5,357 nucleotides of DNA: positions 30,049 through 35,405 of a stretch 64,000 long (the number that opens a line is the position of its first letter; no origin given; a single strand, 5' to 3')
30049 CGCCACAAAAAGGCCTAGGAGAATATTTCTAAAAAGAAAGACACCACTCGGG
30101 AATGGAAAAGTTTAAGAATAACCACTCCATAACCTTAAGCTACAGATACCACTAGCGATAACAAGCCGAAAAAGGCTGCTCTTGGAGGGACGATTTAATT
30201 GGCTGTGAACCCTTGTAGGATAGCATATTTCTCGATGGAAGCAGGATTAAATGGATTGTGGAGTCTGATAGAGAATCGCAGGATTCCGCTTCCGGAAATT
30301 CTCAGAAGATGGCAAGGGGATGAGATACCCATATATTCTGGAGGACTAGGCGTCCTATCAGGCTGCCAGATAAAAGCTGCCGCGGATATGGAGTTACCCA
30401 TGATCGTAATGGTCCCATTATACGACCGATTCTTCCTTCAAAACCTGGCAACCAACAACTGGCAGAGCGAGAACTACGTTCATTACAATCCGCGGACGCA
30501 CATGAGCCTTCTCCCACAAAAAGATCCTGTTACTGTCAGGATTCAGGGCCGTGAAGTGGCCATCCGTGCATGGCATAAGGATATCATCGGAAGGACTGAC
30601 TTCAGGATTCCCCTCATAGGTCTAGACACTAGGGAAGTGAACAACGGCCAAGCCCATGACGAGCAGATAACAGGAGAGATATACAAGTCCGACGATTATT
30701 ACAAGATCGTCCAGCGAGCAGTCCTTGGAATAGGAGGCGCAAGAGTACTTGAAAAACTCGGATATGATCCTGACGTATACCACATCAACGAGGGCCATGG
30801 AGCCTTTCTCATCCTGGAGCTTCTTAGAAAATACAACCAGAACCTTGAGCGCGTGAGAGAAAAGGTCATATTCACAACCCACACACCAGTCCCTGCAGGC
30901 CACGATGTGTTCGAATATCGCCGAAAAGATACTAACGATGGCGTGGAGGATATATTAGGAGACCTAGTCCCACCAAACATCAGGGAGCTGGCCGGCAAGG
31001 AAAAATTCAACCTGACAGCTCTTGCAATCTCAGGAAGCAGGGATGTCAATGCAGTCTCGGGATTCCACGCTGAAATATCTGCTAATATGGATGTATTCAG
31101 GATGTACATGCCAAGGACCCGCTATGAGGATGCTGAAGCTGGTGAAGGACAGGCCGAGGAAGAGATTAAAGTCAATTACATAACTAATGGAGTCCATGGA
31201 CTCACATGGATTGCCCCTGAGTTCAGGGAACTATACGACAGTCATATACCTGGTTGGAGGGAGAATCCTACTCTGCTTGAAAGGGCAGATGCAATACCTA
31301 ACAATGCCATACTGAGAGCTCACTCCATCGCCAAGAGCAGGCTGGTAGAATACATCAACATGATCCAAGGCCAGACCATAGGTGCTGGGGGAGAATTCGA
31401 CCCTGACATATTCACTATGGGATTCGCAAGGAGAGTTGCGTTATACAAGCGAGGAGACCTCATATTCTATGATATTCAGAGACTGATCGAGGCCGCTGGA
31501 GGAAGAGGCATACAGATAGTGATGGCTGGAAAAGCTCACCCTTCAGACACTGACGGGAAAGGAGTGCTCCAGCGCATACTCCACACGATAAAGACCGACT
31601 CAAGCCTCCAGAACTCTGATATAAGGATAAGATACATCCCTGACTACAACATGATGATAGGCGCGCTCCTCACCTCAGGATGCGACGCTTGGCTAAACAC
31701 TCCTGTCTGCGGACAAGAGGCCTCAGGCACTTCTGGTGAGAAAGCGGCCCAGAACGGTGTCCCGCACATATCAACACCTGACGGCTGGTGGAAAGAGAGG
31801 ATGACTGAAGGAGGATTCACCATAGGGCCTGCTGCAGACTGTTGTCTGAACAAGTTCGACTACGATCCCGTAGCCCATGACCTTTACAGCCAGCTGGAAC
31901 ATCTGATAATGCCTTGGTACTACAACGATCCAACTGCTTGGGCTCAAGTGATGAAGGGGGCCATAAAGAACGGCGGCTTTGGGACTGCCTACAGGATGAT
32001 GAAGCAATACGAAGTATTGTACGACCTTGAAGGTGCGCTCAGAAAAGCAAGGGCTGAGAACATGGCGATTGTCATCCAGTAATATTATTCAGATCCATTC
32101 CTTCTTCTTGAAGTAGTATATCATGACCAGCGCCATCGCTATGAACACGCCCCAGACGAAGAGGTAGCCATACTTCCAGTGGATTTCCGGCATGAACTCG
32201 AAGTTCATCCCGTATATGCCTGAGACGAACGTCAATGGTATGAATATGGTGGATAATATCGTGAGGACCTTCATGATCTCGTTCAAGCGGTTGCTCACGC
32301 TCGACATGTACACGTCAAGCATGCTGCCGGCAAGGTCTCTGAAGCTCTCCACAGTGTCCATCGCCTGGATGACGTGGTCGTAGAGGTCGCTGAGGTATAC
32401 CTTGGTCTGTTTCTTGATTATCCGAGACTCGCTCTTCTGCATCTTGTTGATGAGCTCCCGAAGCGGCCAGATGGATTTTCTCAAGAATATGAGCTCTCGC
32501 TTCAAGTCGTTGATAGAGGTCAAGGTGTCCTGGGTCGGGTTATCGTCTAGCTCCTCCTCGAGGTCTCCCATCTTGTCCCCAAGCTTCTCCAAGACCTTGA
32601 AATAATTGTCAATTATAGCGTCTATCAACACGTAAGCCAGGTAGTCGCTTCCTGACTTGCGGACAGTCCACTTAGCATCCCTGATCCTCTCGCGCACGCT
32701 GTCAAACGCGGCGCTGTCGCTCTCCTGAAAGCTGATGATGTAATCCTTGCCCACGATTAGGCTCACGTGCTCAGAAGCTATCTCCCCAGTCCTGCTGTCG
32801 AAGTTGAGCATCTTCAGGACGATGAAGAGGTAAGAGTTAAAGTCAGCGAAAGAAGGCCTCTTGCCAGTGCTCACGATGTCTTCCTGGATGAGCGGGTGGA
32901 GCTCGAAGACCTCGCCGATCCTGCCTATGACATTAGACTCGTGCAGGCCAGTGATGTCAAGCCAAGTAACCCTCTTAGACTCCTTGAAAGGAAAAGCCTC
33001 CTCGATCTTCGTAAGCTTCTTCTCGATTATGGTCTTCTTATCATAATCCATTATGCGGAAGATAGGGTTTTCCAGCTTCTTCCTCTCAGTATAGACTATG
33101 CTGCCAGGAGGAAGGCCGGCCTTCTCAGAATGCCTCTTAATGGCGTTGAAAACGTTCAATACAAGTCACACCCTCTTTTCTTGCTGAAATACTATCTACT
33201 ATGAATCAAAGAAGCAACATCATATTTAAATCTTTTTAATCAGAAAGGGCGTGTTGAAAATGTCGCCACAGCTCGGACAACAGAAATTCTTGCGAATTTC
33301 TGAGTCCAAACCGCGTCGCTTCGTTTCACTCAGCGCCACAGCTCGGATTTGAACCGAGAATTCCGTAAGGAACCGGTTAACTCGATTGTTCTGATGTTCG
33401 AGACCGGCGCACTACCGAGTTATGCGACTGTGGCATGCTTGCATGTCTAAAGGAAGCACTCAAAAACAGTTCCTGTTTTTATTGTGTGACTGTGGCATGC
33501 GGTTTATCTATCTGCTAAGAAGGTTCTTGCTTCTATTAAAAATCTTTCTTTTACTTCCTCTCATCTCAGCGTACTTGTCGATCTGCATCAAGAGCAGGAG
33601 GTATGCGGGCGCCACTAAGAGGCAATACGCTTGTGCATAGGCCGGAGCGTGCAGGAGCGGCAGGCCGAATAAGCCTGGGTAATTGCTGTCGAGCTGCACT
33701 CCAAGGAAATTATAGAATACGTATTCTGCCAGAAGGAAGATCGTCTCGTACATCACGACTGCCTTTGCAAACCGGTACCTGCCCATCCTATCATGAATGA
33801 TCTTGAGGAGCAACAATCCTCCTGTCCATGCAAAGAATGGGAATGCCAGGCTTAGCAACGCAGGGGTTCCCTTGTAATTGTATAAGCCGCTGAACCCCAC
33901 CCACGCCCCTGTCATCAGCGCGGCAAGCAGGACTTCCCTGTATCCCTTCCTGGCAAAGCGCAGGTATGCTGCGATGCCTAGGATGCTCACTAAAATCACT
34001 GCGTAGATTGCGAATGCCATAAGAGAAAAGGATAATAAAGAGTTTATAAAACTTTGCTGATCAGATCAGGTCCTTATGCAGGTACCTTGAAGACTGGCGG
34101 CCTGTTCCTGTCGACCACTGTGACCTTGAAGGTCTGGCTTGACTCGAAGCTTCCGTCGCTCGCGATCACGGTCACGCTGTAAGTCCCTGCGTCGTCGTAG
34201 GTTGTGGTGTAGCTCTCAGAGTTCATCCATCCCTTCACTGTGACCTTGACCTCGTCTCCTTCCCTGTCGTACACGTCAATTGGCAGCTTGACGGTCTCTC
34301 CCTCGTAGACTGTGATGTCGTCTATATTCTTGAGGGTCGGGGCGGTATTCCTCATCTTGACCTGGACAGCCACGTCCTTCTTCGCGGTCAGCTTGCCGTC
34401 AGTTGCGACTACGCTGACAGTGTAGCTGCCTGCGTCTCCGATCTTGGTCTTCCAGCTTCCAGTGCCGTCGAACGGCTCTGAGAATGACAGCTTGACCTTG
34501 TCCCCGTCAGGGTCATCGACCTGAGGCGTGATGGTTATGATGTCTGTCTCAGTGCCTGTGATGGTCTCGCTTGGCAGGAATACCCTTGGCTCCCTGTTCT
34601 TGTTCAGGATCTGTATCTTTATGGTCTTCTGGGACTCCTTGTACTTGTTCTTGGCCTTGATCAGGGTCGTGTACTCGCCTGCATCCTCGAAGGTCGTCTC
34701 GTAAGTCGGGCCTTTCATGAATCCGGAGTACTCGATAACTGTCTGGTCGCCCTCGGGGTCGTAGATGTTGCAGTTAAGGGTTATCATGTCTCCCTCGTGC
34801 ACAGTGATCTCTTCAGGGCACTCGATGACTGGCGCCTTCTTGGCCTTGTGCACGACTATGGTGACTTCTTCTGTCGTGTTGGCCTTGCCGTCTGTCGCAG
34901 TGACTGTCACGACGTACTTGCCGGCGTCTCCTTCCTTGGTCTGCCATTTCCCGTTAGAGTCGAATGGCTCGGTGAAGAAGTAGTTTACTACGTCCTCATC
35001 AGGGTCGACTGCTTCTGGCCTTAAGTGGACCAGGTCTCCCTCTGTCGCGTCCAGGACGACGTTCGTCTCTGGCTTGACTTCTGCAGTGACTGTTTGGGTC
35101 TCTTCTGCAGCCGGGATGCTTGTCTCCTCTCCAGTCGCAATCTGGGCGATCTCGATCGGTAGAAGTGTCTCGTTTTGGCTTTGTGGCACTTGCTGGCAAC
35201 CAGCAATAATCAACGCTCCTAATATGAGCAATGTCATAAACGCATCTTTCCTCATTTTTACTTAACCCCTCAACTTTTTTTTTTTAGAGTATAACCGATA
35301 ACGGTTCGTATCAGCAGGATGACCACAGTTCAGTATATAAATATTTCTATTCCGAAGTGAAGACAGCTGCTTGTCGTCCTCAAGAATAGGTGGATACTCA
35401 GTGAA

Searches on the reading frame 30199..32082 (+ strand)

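Call 46: search_protein_families(library=pfam, proteins=[window:30199-32082:+], max_evalue=0.0001)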
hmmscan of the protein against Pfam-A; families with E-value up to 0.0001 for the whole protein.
window:30199-32082:+ (627 aa): 1 family
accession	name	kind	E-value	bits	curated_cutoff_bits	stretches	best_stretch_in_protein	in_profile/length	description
PF00343.26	Phosphorylase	-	3.9e-16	58.9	27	1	267-529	321-579/713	Carbohydrate phosphorylase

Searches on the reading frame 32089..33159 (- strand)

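Call 46: search_protein_families(library=pfam, proteins=[window:32089-33159:-], max_evalue=0.0001)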
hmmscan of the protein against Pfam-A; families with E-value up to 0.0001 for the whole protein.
window:32089-33159:- (356 aa): 1 family
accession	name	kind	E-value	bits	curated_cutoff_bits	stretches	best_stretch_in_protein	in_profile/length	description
PF01544.23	CorA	-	2.5e-75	253.9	27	1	62-352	2-292/292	CorA-like Mg2+ transporter protein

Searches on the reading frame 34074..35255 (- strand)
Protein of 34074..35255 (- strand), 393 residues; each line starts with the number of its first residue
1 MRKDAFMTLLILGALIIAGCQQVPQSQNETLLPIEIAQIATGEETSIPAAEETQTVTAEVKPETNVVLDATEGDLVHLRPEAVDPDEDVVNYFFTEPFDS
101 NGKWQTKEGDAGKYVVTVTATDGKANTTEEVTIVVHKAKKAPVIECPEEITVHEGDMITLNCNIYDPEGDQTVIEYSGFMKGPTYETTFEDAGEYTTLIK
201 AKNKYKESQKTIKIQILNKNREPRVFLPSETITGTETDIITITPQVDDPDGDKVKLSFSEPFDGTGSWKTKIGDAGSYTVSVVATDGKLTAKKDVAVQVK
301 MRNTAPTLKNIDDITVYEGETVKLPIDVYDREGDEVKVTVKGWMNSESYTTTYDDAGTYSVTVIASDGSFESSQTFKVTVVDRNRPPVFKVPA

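Call 46: search_protein_families(library=pfam, proteins=[window:34074-35255:-], max_evalue=0.0001)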
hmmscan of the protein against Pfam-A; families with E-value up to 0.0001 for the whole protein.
window:34074-35255:- (393 aa): 9 families
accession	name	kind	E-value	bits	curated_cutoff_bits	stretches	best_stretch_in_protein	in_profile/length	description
PF00801.26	PKD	-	5.3e-12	46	23.5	0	319-380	14-80/80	PKD domain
PF17963.7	Big_9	-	2.3e-09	38.5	23.6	0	303-383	1-77/89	Bacterial Ig domain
PF18981.6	InlK_D3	-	2.5e-08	34.3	25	0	110-136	48-74/75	Internalin K domain (D3/D4)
PF07686.23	V-set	-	1.1e-06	29.3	26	0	352-380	81-108/109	Immunoglobulin V-set domain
PF07679.22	I-set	-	1.5e-06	28.6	23.7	0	187-216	63-90/90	Immunoglobulin I-set domain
PF05345.18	He_PIG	-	1.8e-05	25.5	24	0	306-380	2-95/96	Putative Ig domain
PF18911.6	PKD_4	-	3.3e-05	24.3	27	0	306-380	4-85/85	PKD domain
PF19410.4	DUF5980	-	4.2e-05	24.3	27.1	0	110-136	68-94/97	Family of unknown function (DUF5980)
PF19077.6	Big_13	-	4.8e-05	24.2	27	0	50-131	17-94/102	Bacterial Ig-like domain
